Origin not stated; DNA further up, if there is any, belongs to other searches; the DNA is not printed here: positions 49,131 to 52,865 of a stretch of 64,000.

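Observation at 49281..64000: Candidate new envelope system: ECF/STK pair divergent from three tandem genes for giant secreted PASTA-CARDB proteins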

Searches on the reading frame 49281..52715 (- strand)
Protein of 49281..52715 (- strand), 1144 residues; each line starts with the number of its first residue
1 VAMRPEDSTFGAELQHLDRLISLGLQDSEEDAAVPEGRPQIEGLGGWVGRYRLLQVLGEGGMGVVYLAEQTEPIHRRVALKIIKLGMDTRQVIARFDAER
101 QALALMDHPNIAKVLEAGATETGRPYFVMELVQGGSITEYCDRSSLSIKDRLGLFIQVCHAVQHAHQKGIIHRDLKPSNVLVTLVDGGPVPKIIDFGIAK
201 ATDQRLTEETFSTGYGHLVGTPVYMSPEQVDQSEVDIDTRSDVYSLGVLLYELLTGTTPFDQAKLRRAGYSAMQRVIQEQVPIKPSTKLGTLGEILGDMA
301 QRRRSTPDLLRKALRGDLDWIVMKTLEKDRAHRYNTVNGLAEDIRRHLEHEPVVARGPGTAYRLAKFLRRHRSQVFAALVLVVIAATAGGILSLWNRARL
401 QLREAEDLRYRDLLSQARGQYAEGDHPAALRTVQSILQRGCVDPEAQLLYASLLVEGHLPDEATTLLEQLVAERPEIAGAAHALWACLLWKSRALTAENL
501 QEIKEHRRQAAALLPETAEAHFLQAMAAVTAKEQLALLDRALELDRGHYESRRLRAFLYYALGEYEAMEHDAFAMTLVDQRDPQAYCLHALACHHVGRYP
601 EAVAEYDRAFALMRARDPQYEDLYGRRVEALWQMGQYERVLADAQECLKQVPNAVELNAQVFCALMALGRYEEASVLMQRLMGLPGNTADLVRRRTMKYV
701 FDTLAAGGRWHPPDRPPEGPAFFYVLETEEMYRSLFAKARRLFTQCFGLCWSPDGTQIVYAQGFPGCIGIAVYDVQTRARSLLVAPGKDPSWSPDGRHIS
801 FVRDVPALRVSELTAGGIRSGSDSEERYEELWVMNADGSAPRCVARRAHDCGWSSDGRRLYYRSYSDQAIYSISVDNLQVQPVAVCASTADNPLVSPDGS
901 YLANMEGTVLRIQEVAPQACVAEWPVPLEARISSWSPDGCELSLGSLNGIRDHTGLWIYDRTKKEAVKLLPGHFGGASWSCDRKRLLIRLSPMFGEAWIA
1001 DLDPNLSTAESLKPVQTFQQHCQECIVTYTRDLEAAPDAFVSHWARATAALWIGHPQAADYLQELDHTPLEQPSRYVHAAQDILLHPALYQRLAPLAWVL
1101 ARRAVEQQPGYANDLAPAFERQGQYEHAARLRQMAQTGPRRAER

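Call 6: search_protein_families(library=pfam, proteins=[window:49281-52715:-], max_evalue=0.01)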
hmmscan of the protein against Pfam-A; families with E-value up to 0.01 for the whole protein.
window:49281-52715:- (1144 aa): 12 families
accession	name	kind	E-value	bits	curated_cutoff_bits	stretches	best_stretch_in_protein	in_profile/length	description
PF00069.31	Pkinase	-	1e-45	156.6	31.7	1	51-303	1-233/263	Protein kinase domain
PF07714.23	PK_Tyr_Ser-Thr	-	4.8e-33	115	23.1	1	53-268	3-213/258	Protein tyrosine and serine/threonine kinase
PF07676.18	PD40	-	2.9e-09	37.1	20.9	0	789-806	13-30/38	WD40-like Beta Propeller Repeat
PF14559.12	TPR_19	-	1.4e-08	35.4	25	2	421-476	2-57/68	Tetratricopeptide repeat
PF08450.18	SGL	-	0.0002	21.5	26.3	0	851-908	139-196/246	SMP-30/Gluconolactonase/LRE-like region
PF13431.12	TPR_17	-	0.00053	20.5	24.4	0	537-567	1-31/34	Tetratricopeptide repeat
PF03109.22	ABC1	-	0.00076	19.1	22.9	1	122-207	140-222/244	ABC1 atypical kinase-like domain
PF25174.1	Beta-prop_THOC3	-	0.0016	17.9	305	0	848-1027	5-176/272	THOC3 beta-propeller domain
PF13424.12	TPR_12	-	0.0017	19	30.1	1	585-649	5-73/77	Tetratricopeptide repeat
PF13181.12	TPR_8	-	0.0018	18.7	25.7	0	584-610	2-28/34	Tetratricopeptide repeat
PF00930.27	DPPIV_N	-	0.003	16.8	22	0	772-804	27-62/354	Dipeptidyl peptidase IV (DPP IV) N-terminal region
PF17667.7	Pkinase_fungal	-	0.0078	15.4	24.1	0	152-231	289-366/387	Fungal protein kinase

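Call 13: find_homologous_proteins(query=window:49281-52715:-, max_evalue=1e-20)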
Query window:49281-52715:- (1144 aa): 8000 proteins with E <= 1e-20 among 8000 candidates; the best 120 are listed.
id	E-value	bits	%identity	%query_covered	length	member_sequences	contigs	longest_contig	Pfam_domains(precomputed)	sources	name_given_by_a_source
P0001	0.0e+0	1689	67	99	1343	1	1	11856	PF14559.13,PF07714.24,PF07081.19,PF13431.13,PF00069.32,PF13432.13,PF07676.19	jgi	-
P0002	0.0e+0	1632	66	99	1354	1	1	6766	PF14559.13,PF07714.24,PF07081.19,PF00069.32,PF25174.2,PF26549.1,PF07676.19,PF07719.24,PF01636.30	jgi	jgi:serine/threonine protein kinase/tetratricopeptide (TPR) repeat protein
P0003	0.0e+0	1608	64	99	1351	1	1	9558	PF14559.13,PF07714.24,PF07081.19,PF00069.32,PF26549.1,PF03109.23,PF13432.13,PF13181.13,PF07676.19,PF07719.24,PF01636.30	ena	-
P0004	0.0e+0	1595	64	99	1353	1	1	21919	PF14559.13,PF07714.24,PF07081.19,PF00069.32,PF00515.35,PF03109.23,PF26550.2,PF07676.19,PF07719.24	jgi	-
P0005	0.0e+0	1581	64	99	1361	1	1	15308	PF14559.13,PF07714.24,PF07081.19,PF13431.13,PF00069.32,PF26549.1,PF00930.28,PF12895.14,PF13432.13,PF07676.19,PF07719.24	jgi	jgi:serine/threonine protein kinase/Tol biopolymer transport system component/tetratricopeptide (TPR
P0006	0.0e+0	1573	63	99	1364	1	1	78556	PF07081.19,PF25174.2,PF13414.13,PF00930.28,PF07676.19,PF14559.13,PF07714.24,PF00069.32,PF26549.1,PF03109.23,PF25460.2,PF07719.24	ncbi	-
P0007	0.0e+0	1568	64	99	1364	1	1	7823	PF14559.13,PF07714.24,PF00069.32,PF25174.2,PF26549.1,PF00930.28,PF26550.2,PF25460.2,PF07676.19,PF01636.30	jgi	-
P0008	0.0e+0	1562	63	99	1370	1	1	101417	PF14559.13,PF07714.24,PF00069.32,PF25174.2,PF26549.1,PF13371.13,PF03109.23,PF25460.2,PF07676.19,PF07719.24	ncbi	-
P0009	0.0e+0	1556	64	99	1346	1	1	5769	PF14559.13,PF07714.24,PF13431.13,PF00069.32,PF25174.2,PF00515.35,PF07676.19,PF07719.24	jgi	jgi:serine/threonine protein kinase/tetratricopeptide (TPR) repeat protein/regulation of enolase pro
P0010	0.0e+0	1550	62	99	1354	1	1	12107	PF07081.19,PF25174.2,PF00930.28,PF07676.19,PF14559.13,PF07714.24,PF00069.32,PF26549.1,PF00515.35,PF03109.23,PF13432.13,PF25460.2,PF07719.24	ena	-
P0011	0.0e+0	1531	63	96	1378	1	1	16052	PF14559.13,PF07714.24,PF07081.19,PF00069.32,PF26549.1,PF13414.13,PF13428.13,PF07676.19,PF17667.8,PF07719.24,PF01636.30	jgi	jgi:serine/threonine protein kinase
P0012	0.0e+0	1527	63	95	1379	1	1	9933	PF07081.19,PF13431.13,PF07676.19,PF14559.13,PF07714.24,PF00069.32,PF26549.1,PF13371.13,PF00515.35,PF03109.23,PF07719.24,PF01636.30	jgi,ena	-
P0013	0.0e+0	1394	57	97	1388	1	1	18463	PF13431.13,PF13428.13,PF07676.19,PF14559.13,PF07714.24,PF00069.32,PF26549.1,PF00515.35,PF03109.23,PF12895.14,PF13424.13,PF07719.24,PF01636.30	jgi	jgi:serine/threonine protein kinase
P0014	0.0e+0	1392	57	97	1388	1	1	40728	PF13431.13,PF13176.13,PF13428.13,PF07676.19,PF14559.13,PF07714.24,PF00069.32,PF26549.1,PF00515.35,PF12895.14,PF13424.13,PF26550.2,PF13181.13,PF07719.24,PF01636.30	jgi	-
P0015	0.0e+0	1274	57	90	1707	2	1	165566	PF13431.13,PF13414.13,PF13385.14,PF02210.32,PF07676.19,PF14559.13,PF07714.24,PF00069.32,PF26549.1,PF13371.13,PF03109.23,PF01636.30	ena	-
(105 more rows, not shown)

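Call 14: find_encoding_contigs(protein=P0008, flank=10000, max_places=2)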
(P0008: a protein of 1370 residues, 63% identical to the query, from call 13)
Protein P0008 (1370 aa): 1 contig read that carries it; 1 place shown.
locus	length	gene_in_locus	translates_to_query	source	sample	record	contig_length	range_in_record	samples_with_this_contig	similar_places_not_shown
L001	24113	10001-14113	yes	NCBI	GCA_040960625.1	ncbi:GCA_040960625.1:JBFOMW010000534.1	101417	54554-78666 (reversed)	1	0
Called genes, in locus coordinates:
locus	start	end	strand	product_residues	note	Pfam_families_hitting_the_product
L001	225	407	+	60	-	-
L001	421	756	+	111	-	PF01740:STAS (weak), PF13466:STAS_2 (weak)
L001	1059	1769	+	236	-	PF22935:RM44_endonuclase (weak), PF14622:Ribonucleas_3_3, PF00636:Ribonuclease_3, PF00035:dsrm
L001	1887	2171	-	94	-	-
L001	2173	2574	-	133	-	PF20382:DUF6677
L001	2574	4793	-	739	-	-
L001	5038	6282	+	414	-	PF00202:Aminotran_3, PF00155:Aminotran_1_2 (faint)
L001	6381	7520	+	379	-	-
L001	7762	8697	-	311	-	-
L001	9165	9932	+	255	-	PF04542:Sigma70_r2 (weak)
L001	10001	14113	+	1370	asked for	PF00069:Pkinase, PF07714:PK_Tyr_Ser-Thr, PF03109:ABC1 (faint), PF07719:TPR_2 (faint), PF13371:TPR_9 (faint), PF14559:TPR_19 (faint), PF07676:PD40 (faint), PF25174:Beta-prop_THOC3 (weak), +2 more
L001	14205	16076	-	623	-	PF13385:Laminin_G_3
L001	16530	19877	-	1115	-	PF25788:Ig_Rha78A_N, PF08531:Bac_rhamnosid_N, PF05592:Bac_rhamnosid, PF17389:Bac_rhamnosid6H, PF17390:Bac_rhamnosid_C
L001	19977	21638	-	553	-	PF10502:Peptidase_S26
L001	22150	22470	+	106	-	PF00216:Bac_DNA_binding, PF18291:HU-HIG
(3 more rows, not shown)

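Call 15: find_encoding_contigs(protein=P0006, flank=10000, max_places=2)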
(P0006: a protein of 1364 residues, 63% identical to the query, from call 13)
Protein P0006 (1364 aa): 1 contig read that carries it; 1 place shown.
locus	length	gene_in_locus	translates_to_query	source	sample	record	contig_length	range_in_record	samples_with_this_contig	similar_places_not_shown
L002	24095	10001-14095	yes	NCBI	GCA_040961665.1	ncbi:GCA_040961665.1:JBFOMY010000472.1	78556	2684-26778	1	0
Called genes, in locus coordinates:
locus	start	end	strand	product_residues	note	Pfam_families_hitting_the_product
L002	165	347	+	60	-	-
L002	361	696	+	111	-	PF01740:STAS (weak), PF13466:STAS_2 (weak)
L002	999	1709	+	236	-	PF22935:RM44_endonuclase (weak), PF14622:Ribonucleas_3_3, PF00636:Ribonuclease_3, PF00035:dsrm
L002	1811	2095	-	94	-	-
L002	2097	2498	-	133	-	PF20382:DUF6677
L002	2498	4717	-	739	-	-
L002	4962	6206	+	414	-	PF00202:Aminotran_3, PF00155:Aminotran_1_2 (faint)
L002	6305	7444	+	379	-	-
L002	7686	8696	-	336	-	-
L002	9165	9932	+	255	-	PF04542:Sigma70_r2 (weak)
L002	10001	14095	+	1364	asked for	PF00069:Pkinase, PF07714:PK_Tyr_Ser-Thr, PF03109:ABC1 (faint), PF14559:TPR_19 (faint), PF07719:TPR_2 (faint), PF13414:TPR_11 (faint), PF25174:Beta-prop_THOC3 (weak), PF07081:DUF1349 (weak), +4 more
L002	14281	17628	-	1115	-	PF25788:Ig_Rha78A_N, PF08531:Bac_rhamnosid_N, PF05592:Bac_rhamnosid, PF17389:Bac_rhamnosid6H, PF17390:Bac_rhamnosid_C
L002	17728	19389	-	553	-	PF10502:Peptidase_S26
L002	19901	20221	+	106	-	PF00216:Bac_DNA_binding, PF18291:HU-HIG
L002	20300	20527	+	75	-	PF00313:CSD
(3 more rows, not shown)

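Call 18: find_encoding_contigs(protein=P0004, flank=10000, max_places=2)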
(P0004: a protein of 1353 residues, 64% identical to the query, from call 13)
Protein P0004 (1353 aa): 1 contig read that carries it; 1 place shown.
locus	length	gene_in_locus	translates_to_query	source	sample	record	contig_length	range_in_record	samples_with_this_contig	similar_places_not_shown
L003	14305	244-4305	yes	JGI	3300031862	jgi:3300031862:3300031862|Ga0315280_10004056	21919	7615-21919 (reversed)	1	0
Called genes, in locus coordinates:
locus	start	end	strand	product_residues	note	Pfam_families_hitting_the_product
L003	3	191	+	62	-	?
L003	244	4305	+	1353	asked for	PF00069:Pkinase, PF07714:PK_Tyr_Ser-Thr, PF03109:ABC1 (weak), PF07719:TPR_2 (faint), PF14559:TPR_19 (faint), PF00515:TPR_1 (faint), PF07676:PD40 (faint), PF07081:DUF1349 (weak), +1 more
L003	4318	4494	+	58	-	-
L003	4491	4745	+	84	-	-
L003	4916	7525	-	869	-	PF14258:DUF4350 (faint), PF09822:ABC_transp_aux (faint), PF23355:IFT52_GIFT (weak)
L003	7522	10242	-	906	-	PF09822:ABC_transp_aux (faint), PF14258:DUF4350 (faint), PF23355:IFT52_GIFT (faint)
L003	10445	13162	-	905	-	PF20009:GEVED, PF25470:DUF7901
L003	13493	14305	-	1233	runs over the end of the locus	-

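Call 19: find_encoding_contigs(protein=P0001, flank=10000, max_places=2)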
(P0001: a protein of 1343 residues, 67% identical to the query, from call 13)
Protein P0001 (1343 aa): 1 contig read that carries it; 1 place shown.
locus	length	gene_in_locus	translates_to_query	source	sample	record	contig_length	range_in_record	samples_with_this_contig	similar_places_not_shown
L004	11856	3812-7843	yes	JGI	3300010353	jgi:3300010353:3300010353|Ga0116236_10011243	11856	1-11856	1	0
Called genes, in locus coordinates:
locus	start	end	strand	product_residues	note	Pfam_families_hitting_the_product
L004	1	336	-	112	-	?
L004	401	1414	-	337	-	-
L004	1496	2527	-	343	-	-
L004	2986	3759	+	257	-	PF04542:Sigma70_r2 (faint)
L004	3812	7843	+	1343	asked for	PF00069:Pkinase, PF07714:PK_Tyr_Ser-Thr, PF13432:TPR_16 (faint), PF14559:TPR_19 (faint), PF13431:TPR_17 (faint), PF07676:PD40 (faint), PF07081:DUF1349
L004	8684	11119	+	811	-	-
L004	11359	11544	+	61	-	-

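Call 34: search_protein_families(library=ncbifam, proteins=[window:49281-52715:-], max_evalue=0.01)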
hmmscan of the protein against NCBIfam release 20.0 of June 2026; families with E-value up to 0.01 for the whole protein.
window:49281-52715:- (1144 aa): 22 families
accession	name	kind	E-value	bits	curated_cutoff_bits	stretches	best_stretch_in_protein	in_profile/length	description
NF033483.0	PknB_PASTA_kin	equivalog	3.6e-70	237.6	450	1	49-354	7-275/563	Stk1 family PASTA domain-containing Ser/Thr kinase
NF047741.1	antiphage_MADS6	equivalog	8.1e-43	146.8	460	2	148-271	298-415/612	methylation-associated defense system protein kinase MAD6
NF052427.1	StpK7MSMEG_1200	equivalog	1.4e-42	146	900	1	48-402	6-326/601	serine/threonine protein kinase StpK7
TIGR03903.1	TOMM_kin_cyc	equivalog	3.5e-36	124.5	705.75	1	76-298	4-224/1267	TOMM system kinase/cyclase fusion protein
NF009651.0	PRK13184.1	equivalog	7.2e-35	120.2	839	1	49-271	2-242/932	serine/threonine-protein kinase PknD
NF053615.1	SerThrKinAfsKStmc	equivalog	2e-27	96.2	1300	1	48-264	12-217/809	protein serine/threonine kinase AfsK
NF038150.1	lanthi_synth_IV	equivalog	1.2e-22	80.1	650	1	48-352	188-488/851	class IV lanthionine synthetase LanL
NF033442.0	BREX_PglW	equivalog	8.1e-22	76.8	990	1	144-262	307-430/1391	BREX system serine/threonine kinase PglW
NF043056.1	T4SS_LegK1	equivalog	4.7e-17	61.8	550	1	56-253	78-283/516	Dot/Icm T4SS effector kinase LegK1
TIGR02800.1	propeller_TolB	equivalog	2.3e-16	59.8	343.15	2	751-806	330-387/418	Tol-Pal system beta propeller repeat protein TolB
NF038151.1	lanthi_synth_III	equivalog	2.8e-13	49.2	575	1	50-307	221-474/833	class III lanthionine synthetase LanKC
NF058632.1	SerThrKinPrkT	equivalog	1.1e-12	47.7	280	1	47-197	18-163/322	serine/threonine protein kinase PrkT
NF002183.0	PRK01029.1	equivalog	2.8e-09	36.5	405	1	748-801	331-387/429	Tol-Pal system protein TolB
TIGR03724.2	arch_bud32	equivalog_domain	8.9e-07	28.6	125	1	127-204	70-136/193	KEOPS complex kinase/ATPase Bud32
NF040959.1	MamA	equivalog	2.6e-06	27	200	1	578-688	66-172/204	magnetosome protein MamA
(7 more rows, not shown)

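Call 77: list_cluster_members(proteins=[P0121, P0138, window:49281-52715:-, window:52763-53536:-])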
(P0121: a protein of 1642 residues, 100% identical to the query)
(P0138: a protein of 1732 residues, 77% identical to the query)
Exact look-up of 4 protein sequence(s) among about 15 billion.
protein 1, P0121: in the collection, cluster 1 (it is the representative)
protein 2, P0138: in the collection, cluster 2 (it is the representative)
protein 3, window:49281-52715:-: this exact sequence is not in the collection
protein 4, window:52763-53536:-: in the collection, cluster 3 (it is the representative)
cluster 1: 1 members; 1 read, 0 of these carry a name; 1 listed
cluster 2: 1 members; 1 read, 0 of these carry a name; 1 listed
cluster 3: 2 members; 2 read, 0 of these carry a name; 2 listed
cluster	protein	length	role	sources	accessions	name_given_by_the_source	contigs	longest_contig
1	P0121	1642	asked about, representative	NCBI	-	-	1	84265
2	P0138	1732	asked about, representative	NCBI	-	-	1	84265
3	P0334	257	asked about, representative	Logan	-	-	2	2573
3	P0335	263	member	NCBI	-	-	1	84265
